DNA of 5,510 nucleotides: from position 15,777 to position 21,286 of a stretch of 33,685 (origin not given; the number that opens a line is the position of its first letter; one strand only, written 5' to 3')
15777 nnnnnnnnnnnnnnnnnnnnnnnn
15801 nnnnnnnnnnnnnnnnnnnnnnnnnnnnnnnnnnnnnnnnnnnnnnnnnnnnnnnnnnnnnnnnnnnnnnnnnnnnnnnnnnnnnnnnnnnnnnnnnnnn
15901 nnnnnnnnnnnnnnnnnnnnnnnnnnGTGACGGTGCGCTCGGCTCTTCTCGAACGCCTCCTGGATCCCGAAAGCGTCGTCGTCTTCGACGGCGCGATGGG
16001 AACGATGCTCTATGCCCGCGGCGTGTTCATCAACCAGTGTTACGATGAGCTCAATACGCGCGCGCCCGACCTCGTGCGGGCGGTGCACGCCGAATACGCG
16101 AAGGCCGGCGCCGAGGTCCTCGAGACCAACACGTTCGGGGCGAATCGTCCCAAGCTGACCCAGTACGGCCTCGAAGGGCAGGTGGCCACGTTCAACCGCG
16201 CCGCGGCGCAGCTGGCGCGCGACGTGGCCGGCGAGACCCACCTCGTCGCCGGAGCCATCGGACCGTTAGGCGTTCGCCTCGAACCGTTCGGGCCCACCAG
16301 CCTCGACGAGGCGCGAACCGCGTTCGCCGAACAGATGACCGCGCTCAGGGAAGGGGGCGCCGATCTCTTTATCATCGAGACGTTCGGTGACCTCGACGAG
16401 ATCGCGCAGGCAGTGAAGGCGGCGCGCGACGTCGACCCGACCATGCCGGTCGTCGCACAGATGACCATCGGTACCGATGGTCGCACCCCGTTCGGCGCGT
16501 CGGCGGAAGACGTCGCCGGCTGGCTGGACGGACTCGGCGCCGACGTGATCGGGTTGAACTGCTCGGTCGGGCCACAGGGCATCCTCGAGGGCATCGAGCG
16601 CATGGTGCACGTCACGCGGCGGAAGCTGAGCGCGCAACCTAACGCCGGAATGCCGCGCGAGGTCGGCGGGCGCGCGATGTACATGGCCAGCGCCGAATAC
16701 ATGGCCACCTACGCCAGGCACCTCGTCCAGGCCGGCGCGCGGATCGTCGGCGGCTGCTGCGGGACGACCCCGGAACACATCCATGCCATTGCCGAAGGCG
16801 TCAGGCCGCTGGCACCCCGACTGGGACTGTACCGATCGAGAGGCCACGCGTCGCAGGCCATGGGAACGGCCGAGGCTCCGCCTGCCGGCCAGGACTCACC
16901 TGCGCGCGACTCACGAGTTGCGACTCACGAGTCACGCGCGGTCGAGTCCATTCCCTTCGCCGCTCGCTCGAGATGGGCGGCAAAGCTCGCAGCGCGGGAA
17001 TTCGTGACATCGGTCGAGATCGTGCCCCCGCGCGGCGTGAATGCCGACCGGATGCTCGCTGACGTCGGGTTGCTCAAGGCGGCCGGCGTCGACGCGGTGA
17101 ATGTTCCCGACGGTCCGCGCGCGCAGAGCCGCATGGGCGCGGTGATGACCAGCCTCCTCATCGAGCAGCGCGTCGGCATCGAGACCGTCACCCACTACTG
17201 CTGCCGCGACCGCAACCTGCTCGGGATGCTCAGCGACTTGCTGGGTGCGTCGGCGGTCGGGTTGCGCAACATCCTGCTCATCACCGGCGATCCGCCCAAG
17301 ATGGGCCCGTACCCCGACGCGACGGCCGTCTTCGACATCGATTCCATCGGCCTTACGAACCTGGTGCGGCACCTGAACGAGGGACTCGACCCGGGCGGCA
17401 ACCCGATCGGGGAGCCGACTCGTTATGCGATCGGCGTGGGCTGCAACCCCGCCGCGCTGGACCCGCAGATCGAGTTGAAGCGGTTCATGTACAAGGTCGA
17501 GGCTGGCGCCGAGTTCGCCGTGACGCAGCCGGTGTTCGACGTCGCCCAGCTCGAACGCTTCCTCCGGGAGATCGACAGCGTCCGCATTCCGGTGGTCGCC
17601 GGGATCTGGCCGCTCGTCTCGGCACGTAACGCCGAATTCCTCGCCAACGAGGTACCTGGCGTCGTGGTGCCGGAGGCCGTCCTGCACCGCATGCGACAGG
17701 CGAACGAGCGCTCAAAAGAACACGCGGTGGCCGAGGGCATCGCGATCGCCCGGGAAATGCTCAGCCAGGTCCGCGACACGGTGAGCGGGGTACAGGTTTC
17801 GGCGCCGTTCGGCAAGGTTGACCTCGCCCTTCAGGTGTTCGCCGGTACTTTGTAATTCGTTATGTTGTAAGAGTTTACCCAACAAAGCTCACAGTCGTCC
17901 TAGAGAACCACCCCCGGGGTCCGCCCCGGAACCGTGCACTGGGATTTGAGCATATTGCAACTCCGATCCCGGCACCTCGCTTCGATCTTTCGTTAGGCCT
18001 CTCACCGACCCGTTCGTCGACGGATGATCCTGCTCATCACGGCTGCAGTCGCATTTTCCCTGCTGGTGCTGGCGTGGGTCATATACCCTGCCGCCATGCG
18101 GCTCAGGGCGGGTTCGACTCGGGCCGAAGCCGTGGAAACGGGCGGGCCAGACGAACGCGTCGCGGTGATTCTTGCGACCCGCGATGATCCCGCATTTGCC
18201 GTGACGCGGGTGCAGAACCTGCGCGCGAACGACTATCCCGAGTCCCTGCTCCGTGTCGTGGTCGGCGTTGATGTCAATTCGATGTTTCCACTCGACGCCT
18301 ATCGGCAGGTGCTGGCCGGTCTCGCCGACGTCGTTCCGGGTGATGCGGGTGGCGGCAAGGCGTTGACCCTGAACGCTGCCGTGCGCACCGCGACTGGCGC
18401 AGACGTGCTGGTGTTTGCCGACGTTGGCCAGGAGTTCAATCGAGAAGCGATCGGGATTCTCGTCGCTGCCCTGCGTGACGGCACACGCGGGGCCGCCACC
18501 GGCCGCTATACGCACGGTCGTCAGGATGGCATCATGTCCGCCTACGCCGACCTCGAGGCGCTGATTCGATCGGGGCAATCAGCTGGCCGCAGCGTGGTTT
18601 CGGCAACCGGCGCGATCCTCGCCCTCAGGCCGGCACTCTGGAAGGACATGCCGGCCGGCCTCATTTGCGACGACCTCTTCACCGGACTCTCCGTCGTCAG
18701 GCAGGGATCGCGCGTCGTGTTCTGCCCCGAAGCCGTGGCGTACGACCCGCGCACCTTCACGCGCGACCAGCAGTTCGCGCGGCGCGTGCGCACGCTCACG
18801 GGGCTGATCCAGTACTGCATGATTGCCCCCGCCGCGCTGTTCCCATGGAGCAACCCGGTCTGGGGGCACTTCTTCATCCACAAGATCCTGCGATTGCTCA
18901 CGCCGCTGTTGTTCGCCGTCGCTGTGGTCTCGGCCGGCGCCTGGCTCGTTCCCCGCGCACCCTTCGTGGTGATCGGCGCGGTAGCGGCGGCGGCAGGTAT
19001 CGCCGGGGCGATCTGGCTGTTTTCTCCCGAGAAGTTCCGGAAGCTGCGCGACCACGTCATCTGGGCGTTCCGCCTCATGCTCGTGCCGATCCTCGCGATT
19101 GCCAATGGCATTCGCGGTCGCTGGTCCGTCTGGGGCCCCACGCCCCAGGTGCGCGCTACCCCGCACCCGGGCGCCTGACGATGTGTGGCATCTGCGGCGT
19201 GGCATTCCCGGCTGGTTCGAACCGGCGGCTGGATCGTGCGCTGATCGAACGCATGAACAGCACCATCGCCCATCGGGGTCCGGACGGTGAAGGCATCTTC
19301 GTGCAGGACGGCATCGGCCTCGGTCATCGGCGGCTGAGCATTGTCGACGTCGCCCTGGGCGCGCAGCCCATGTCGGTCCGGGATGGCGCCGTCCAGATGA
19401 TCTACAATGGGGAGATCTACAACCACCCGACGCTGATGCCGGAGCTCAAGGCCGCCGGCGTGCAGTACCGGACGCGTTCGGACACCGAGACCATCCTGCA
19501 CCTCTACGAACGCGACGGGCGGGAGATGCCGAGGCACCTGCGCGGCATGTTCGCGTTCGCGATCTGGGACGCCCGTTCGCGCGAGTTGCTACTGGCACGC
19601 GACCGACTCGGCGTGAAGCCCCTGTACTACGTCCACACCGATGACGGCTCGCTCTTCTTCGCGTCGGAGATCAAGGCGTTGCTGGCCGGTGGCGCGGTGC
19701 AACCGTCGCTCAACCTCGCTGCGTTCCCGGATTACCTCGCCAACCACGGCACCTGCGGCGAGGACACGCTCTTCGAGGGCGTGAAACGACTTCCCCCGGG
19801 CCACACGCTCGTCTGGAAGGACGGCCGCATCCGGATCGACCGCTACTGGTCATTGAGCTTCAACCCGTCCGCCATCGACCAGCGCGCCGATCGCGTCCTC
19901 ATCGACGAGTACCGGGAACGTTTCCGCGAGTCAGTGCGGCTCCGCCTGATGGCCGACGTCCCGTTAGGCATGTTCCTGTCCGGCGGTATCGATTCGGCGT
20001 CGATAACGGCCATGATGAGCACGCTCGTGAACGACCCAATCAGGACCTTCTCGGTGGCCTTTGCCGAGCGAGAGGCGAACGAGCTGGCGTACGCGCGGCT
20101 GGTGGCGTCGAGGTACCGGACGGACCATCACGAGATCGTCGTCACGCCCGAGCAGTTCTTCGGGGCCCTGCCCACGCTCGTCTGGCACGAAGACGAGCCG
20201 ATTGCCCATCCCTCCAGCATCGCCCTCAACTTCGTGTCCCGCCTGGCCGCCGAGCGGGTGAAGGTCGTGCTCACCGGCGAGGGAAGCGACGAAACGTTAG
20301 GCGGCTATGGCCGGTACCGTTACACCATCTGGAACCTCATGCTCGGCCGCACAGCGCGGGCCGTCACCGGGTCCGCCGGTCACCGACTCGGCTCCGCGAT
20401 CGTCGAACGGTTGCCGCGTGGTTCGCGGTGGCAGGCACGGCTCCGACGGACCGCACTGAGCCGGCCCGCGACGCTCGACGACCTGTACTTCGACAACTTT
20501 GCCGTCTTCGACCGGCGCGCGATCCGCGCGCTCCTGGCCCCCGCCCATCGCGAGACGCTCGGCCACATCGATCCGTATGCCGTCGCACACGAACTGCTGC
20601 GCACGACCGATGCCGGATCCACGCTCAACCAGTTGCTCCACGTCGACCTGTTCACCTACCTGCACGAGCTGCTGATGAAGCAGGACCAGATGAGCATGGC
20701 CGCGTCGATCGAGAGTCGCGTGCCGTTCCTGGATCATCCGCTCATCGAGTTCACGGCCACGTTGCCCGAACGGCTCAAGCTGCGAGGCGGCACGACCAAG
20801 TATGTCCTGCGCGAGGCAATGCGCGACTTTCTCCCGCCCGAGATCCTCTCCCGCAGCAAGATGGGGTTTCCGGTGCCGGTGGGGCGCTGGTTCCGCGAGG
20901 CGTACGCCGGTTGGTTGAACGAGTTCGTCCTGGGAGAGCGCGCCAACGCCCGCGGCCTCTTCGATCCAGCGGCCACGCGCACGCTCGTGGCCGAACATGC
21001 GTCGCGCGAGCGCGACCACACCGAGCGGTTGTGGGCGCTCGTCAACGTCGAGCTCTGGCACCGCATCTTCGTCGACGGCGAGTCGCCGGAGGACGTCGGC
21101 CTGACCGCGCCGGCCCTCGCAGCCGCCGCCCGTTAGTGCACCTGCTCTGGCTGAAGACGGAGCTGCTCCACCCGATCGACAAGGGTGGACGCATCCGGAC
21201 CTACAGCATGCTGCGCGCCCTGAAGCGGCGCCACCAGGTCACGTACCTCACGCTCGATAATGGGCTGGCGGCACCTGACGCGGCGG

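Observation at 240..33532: Heptamer GTTAGGC is strongly over-represented, strand-skewed and independent of gene orientation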

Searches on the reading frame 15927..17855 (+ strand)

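Call 9: search_protein_families(library=pfam, proteins=[window:15927-17855:+])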
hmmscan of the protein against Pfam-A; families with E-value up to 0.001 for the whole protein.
window:15927-17855:+ (642 aa): 2 families
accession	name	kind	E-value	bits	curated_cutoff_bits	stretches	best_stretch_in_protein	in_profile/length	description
PF02574.22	S-methyl_trans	-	8.4e-71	239.6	22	1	18-290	1-281/283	Homocysteine S-methyltransferase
PF02219.23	MTHFR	-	4.5e-34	118.5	24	1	353-617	5-262/287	Methylenetetrahydrofolate reductase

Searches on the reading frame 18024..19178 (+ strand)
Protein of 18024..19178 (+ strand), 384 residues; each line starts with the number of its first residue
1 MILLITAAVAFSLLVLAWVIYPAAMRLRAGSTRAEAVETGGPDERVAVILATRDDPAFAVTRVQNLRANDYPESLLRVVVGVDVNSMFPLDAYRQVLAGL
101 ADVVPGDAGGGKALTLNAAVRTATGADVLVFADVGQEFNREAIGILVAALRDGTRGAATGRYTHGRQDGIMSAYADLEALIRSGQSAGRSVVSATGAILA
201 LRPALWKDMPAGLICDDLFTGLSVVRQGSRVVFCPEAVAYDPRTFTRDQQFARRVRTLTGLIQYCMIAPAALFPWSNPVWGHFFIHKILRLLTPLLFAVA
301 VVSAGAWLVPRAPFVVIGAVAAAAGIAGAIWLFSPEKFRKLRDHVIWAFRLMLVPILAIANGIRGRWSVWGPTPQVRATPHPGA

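Call 9: search_protein_families(library=pfam, proteins=[window:18024-19178:+])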
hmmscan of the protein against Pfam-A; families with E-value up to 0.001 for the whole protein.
window:18024-19178:+ (384 aa): 2 families
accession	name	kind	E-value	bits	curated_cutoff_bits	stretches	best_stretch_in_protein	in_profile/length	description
PF13641.12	Glyco_tranf_2_3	-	3.5e-11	44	27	1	45-247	2-217/230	Glycosyltransferase like family 2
PF13632.12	Glyco_trans_2_3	-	3.4e-05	24.2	27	1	169-323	42-195/198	Glycosyl transferase family group 2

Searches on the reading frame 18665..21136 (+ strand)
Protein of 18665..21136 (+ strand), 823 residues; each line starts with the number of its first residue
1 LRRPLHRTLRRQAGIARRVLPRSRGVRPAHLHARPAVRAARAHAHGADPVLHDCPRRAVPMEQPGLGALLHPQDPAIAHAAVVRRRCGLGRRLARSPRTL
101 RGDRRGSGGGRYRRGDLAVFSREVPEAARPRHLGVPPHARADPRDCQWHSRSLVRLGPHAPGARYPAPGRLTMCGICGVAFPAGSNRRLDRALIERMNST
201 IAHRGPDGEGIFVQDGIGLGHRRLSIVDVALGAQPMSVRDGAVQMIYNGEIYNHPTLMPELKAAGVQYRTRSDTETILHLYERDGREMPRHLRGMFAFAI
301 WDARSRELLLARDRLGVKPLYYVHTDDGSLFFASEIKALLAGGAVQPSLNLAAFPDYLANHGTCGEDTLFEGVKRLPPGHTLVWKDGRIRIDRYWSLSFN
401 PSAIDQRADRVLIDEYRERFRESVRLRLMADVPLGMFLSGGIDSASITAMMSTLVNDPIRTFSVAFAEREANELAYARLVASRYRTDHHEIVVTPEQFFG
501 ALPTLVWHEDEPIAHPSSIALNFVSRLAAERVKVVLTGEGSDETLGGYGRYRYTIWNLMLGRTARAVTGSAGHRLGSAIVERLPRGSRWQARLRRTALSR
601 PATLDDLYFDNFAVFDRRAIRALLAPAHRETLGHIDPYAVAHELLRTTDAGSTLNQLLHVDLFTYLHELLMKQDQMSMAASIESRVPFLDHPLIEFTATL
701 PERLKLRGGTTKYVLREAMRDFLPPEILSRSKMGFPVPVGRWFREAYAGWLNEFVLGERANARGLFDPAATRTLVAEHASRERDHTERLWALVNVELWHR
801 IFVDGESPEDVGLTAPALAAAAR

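Call 9: search_protein_families(library=pfam, proteins=[window:18665-21136:+])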
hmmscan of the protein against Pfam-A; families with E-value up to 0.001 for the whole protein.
window:18665-21136:+ (823 aa): 5 families
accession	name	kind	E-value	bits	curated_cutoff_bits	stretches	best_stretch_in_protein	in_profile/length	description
PF00733.27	Asn_synthase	-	7.9e-103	345.2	21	1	415-800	1-354/354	Asparagine synthase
PF13537.11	GATase_7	-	3.6e-46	156.6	25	1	221-341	1-123/123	Glutamine amidotransferase domain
PF13522.11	GATase_6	-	1.2e-40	139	27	1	206-335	1-130/130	Glutamine amidotransferase domain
PF12481.13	DUF3700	-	1.7e-05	24.8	27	1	288-344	125-181/228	Aluminium induced protein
PF06508.19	QueC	-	0.00088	19.3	22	0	437-494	5-61/210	Queuosine biosynthesis protein QueC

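Call 40: search_dna_similar(query=window:19121-21133:+, collection=plasmids, mode=protein, max_rows=12)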
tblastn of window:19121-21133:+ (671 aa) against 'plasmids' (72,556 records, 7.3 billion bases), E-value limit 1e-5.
Records with a match: 669; places in all: 827; records where one place covers at least 80% of the query: 437.
Best place of each record, by identity: <60% 669.
By first word of the organism name: Sinorhizobium 104; Bacillus 96; Streptomyces 89; Rhizobium 37; Azospirillum 32; Lactiplantibacillus 31; Latilactobacillus 19; Mesorhizobium 13; Ensifer 12; Shinella 11; and 114 more.
By predicted mobility (MOB-suite, as given by PLSDB): non-mobilizable 393; mobilizable 151; conjugative 125.
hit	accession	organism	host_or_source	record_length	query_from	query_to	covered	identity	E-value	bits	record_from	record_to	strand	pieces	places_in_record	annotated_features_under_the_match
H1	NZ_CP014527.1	Haematospirillum jordaniae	Homo sapiens,Blood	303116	21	651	94%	40.9%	2e-119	400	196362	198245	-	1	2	asnB: asparagine synthase (glutamine-hydrolyzing) | glycosyltransferase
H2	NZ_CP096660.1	Halorussus limi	cell culture,saline soil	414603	20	652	94%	39.2%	8e-119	398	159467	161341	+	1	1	asnB: asparagine synthase (glutamine-hydrolyzing)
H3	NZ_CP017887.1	Pseudomonas frederiksbergensis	whole organism,glacial stream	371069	20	654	95%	37.5%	1e-114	386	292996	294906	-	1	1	asnB: asparagine synthase (glutamine-hydrolyzing)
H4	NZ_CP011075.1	Brevibacillus laterosporus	Oryza sativa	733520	21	652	94%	37.4%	4e-131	434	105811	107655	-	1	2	asnB: asparagine synthase (glutamine-hydrolyzing)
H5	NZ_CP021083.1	Deinococcus ficus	Ficus religiosa L.,cell ...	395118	14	646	94%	37.1%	6e-89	311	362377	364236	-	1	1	asnB: asparagine synthase (glutamine-hydrolyzing) | glycosyltransferase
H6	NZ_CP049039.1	Pseudohalocynthiibacter aestuariivivens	pure culutre,Seawater recirculating ...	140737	5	654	97%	35.9%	5e-101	346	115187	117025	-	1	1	asnB: asparagine synthase (glutamine-hydrolyzing) | DegT/DnrJ/EryC1/StrS family aminotransferase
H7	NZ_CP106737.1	Roseovarius pelagicus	cell culture,Arctic seawater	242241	5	654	97%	35.9%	5e-101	346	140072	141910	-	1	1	asnB: asparagine synthase (glutamine-hydrolyzing) | DegT/DnrJ/EryC1/StrS family aminotransferase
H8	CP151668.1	Isosphaeraceae bacterium EP7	-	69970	10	646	95%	36.3%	1e-98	340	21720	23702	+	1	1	asnB: asparagine synthase (glutamine-hydrolyzing)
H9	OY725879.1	Subdoligranulum variabile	-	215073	12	652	96%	36.1%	1e-109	371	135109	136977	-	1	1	none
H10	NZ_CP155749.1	Sphingomonas parapaucimobilis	Chinese cabbage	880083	21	644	93%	37.0%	7e-103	352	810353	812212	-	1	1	XrtA/PEP-CTERM system amidotransferase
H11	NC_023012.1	Haloarcula hispanica N601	-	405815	20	646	93%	36.8%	3e-110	373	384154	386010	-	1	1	asnB: asparagine synthase (glutamine-hydrolyzing)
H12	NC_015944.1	Haloarcula hispanica ATCC 33960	-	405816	20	646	93%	36.8%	3e-110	373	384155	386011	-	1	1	asnB: asparagine synthase (glutamine-hydrolyzing)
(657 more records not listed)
